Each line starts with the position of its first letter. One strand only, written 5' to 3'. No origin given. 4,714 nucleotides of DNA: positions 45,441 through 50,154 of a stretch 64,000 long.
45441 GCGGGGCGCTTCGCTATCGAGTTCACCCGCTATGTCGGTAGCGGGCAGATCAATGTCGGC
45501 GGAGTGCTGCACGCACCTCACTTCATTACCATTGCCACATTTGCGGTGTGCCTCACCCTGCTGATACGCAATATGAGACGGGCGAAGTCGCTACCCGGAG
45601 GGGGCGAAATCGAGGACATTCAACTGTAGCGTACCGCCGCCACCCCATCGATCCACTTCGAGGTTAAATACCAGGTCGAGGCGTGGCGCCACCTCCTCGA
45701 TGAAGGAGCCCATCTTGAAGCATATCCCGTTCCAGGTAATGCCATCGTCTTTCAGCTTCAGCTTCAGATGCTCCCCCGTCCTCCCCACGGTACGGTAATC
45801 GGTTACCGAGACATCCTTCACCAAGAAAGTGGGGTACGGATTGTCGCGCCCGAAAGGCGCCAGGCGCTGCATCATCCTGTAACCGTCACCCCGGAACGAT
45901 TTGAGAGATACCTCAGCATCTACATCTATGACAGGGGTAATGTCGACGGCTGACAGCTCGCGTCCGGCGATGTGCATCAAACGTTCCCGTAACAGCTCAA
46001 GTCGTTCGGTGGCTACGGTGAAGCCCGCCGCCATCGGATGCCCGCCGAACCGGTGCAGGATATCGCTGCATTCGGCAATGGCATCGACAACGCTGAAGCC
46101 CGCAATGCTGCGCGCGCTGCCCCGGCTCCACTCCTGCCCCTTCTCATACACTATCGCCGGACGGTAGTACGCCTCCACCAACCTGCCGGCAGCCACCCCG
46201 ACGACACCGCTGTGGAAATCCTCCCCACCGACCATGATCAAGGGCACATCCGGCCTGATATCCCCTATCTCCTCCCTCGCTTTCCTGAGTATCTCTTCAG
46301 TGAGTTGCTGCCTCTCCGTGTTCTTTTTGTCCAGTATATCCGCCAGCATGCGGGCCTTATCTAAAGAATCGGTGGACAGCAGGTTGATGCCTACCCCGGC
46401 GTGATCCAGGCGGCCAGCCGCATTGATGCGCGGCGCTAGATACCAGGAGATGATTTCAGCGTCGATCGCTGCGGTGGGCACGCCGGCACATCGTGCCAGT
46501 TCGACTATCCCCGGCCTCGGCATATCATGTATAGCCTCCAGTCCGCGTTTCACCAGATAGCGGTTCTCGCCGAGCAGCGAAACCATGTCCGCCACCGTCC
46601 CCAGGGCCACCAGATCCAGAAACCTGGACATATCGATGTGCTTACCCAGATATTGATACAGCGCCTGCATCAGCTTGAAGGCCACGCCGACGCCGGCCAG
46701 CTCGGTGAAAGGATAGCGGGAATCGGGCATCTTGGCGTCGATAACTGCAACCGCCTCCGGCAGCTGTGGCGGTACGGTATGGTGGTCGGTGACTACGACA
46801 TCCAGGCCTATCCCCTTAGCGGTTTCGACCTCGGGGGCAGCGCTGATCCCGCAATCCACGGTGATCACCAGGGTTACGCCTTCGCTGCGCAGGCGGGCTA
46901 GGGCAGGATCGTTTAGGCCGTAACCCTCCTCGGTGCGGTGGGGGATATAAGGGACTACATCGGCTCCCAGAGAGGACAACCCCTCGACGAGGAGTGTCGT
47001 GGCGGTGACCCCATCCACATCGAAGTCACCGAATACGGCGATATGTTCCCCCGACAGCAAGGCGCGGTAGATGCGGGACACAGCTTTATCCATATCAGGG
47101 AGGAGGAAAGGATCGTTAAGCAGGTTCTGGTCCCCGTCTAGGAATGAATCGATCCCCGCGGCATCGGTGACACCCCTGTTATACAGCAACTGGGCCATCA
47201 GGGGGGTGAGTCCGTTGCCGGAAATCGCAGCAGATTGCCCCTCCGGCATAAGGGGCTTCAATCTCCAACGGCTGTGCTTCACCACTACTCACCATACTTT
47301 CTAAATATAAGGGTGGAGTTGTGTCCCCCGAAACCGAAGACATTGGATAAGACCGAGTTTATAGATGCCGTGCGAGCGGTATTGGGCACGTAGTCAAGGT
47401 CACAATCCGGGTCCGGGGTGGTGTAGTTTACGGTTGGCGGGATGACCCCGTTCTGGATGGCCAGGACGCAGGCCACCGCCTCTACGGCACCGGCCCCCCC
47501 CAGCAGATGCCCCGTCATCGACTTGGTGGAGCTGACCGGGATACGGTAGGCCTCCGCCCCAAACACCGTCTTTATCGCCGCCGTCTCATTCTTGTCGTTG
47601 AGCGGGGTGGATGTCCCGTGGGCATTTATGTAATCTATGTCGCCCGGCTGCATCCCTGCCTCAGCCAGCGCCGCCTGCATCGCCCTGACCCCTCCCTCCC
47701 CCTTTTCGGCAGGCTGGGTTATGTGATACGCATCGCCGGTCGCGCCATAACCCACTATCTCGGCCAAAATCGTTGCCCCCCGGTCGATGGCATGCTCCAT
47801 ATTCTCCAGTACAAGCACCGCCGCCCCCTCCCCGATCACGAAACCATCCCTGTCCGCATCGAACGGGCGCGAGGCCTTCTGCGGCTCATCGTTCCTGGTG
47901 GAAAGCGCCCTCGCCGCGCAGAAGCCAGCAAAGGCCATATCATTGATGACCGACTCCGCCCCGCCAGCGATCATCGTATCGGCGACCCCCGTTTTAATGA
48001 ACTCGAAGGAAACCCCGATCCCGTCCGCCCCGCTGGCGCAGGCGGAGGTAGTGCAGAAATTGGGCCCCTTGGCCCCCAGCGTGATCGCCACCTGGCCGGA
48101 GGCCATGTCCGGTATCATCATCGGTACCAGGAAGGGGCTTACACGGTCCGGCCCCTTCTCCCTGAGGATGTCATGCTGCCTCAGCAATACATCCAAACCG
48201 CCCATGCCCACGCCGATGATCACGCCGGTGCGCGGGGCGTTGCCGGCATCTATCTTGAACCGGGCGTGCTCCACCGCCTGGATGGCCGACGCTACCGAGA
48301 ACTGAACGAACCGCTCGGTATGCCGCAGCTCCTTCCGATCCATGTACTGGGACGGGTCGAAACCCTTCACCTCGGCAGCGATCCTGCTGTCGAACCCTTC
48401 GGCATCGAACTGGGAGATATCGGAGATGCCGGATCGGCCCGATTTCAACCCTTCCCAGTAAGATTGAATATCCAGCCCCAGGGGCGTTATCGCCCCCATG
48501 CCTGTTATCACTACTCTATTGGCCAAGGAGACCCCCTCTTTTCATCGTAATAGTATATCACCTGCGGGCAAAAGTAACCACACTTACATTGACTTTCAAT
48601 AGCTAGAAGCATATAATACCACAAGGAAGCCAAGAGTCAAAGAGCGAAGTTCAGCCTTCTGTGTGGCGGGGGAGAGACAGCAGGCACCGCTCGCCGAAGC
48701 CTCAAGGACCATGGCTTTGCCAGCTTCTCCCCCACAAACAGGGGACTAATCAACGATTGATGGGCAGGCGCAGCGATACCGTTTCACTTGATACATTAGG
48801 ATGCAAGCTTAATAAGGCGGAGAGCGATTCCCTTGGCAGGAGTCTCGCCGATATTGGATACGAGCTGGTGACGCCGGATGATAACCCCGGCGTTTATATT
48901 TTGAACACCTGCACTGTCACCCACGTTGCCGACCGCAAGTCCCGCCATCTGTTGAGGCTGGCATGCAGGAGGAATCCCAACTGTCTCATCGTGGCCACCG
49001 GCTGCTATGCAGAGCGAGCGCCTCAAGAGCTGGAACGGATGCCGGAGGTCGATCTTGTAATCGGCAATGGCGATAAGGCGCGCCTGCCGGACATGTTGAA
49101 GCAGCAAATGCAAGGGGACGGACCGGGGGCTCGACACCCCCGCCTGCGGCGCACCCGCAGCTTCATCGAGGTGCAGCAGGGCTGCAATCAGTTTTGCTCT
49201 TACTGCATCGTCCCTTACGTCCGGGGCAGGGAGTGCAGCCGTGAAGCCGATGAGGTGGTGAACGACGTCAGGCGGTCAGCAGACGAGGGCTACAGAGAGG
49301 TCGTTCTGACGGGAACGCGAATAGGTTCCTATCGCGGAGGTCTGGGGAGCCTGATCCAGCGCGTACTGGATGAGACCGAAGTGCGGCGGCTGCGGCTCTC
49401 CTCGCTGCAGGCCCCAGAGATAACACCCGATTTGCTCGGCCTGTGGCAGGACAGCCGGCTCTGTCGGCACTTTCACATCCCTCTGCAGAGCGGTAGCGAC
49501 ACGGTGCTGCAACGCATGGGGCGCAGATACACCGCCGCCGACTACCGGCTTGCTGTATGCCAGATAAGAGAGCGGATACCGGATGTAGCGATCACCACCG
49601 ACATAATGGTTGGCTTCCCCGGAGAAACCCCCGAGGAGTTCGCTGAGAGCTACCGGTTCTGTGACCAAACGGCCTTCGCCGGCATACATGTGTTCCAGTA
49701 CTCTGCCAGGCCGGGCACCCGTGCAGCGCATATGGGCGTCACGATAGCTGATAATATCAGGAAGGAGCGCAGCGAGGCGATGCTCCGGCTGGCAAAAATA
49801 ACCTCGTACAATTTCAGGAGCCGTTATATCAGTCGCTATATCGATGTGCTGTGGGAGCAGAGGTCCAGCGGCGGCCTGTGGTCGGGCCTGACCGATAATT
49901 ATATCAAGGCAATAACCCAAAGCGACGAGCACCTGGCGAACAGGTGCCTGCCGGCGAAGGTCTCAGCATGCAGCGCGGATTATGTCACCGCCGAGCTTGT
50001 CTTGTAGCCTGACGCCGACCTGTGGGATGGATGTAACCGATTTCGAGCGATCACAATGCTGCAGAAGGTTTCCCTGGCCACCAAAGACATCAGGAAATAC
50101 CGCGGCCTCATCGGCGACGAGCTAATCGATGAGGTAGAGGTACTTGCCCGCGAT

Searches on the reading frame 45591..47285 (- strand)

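Call 12: search_protein_families(library=pfam, proteins=[window:45591-47285:-], max_evalue=0.00001)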
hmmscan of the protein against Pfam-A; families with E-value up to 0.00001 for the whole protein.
window:45591-47285:- (564 aa): 3 families
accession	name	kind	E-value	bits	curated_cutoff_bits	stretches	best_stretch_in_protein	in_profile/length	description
PF01368.27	DHH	-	7.6e-26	91.3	28.1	1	81-230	1-125/125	DHH family, N-terminal domain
PF17768.7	RecJ_OB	-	1.8e-25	89.5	27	1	455-559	1-107/107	RecJ OB domain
PF02272.25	DHHA1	-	3.7e-11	43.8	25.9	1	352-436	7-96/102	DHHA1 domain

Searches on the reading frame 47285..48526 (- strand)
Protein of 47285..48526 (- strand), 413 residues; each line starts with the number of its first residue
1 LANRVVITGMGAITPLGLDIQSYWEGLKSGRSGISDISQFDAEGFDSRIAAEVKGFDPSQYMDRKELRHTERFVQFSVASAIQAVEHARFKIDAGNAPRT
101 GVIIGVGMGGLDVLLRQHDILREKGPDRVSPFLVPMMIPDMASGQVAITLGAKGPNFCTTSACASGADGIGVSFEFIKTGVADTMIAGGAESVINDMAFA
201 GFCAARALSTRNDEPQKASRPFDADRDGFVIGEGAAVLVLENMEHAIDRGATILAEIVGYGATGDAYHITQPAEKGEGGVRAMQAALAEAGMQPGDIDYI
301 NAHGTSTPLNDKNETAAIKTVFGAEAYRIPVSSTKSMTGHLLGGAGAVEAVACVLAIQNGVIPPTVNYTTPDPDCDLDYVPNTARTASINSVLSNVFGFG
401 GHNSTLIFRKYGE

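Call 12: search_protein_families(library=pfam, proteins=[window:47285-48526:-], max_evalue=0.00001)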
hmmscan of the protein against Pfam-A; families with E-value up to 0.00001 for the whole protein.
window:47285-48526:- (413 aa): 2 families
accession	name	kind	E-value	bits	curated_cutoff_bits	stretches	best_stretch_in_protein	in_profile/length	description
PF00109.32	ketoacyl-synt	-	5.3e-57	193.7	20.8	1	3-246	2-252/252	Beta-ketoacyl synthase, N-terminal domain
PF02801.28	Ketoacyl-synt_C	-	2.2e-42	144.2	20.8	1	254-368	1-118/119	Beta-ketoacyl synthase, C-terminal domain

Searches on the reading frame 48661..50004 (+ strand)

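Call 12: search_protein_families(library=pfam, proteins=[window:48661-50004:+], max_evalue=0.00001)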
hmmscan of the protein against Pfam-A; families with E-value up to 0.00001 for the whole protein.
window:48661-50004:+ (448 aa): 2 families
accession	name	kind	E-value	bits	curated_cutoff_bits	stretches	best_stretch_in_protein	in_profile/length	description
PF04055.27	Radical_SAM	-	4e-23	82.8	29.5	1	169-334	1-166/166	Radical SAM superfamily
PF00919.26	UPF0004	-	7.1e-22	77.7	27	1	41-135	2-98/98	Uncharacterized protein family UPF0004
